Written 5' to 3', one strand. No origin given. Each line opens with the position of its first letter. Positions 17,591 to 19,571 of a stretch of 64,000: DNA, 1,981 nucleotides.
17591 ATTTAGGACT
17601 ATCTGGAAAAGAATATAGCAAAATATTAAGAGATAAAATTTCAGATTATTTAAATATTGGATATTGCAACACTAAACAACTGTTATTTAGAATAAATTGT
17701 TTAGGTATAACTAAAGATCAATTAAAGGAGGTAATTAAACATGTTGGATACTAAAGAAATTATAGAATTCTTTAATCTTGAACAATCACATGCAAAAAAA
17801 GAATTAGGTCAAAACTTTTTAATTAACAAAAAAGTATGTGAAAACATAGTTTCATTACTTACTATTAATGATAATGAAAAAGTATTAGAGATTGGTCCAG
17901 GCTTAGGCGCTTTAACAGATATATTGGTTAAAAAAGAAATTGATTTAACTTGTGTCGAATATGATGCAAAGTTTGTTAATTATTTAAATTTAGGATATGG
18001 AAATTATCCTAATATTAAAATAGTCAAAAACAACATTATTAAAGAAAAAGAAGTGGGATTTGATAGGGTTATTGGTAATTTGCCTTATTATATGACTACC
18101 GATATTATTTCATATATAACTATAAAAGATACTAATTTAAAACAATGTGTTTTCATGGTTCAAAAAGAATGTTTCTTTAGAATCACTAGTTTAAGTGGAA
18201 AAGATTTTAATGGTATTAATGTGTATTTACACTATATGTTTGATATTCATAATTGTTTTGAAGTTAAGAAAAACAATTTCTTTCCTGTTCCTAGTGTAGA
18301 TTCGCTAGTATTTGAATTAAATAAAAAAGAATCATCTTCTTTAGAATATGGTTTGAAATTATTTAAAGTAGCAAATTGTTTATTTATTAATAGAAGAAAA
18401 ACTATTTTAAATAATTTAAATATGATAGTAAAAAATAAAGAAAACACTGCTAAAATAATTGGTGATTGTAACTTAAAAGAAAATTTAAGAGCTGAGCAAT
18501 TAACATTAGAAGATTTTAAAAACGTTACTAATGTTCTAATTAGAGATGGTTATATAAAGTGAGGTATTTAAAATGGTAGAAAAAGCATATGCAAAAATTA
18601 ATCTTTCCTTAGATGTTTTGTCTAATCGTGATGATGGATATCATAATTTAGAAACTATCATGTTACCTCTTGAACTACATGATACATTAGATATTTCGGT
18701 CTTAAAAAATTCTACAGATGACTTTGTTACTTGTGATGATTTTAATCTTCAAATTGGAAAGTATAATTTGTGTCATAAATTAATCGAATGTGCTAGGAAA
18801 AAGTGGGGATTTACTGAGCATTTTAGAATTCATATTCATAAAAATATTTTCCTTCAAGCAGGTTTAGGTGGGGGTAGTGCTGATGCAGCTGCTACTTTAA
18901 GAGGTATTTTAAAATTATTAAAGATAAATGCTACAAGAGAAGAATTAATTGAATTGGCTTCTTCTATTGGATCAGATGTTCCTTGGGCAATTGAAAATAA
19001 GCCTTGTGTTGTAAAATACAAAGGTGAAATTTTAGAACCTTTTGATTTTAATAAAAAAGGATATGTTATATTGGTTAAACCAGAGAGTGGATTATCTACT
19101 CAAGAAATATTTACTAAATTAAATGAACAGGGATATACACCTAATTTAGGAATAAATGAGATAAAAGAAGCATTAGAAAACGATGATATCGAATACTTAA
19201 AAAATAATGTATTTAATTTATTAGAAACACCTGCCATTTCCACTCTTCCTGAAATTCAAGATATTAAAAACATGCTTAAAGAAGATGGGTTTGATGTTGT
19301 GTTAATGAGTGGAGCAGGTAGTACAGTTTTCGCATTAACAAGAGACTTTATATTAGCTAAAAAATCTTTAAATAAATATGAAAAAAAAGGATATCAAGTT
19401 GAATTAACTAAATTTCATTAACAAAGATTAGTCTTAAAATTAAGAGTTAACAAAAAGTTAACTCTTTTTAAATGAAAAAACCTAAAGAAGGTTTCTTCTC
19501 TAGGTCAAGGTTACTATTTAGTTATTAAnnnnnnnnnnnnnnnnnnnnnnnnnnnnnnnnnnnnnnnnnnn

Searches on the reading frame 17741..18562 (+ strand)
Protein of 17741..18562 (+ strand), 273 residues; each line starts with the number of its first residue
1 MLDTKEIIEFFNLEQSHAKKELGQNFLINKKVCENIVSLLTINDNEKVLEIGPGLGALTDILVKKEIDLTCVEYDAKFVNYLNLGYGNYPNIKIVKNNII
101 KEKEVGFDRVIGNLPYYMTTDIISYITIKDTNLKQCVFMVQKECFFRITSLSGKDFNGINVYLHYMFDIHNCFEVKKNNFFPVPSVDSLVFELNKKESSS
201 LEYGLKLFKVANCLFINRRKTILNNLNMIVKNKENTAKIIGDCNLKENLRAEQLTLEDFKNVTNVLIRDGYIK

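Call 80: search_protein_families(library=pfam, proteins=[window:17741-18562:+], max_evalue=0.00001)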
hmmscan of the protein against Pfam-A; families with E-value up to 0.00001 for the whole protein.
window:17741-18562:+ (273 aa): 1 family
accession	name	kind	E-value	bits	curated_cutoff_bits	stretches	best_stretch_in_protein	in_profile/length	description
PF00398.26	RrnaAD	-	1.9e-43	148.9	24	1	17-266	3-261/263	Ribosomal RNA adenine dimethylase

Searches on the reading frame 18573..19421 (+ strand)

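Call 80: search_protein_families(library=pfam, proteins=[window:18573-19421:+], max_evalue=0.00001)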
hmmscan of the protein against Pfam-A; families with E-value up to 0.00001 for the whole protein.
window:18573-19421:+ (282 aa): 2 families
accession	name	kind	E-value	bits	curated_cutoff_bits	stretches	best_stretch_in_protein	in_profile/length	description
PF00288.32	GHMP_kinases_N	-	9.9e-15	55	22.3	1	65-137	1-81/87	GHMP kinases N terminal domain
PF08544.19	GHMP_kinases_C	-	6.7e-09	36.5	21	1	198-273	2-83/85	GHMP kinases C terminal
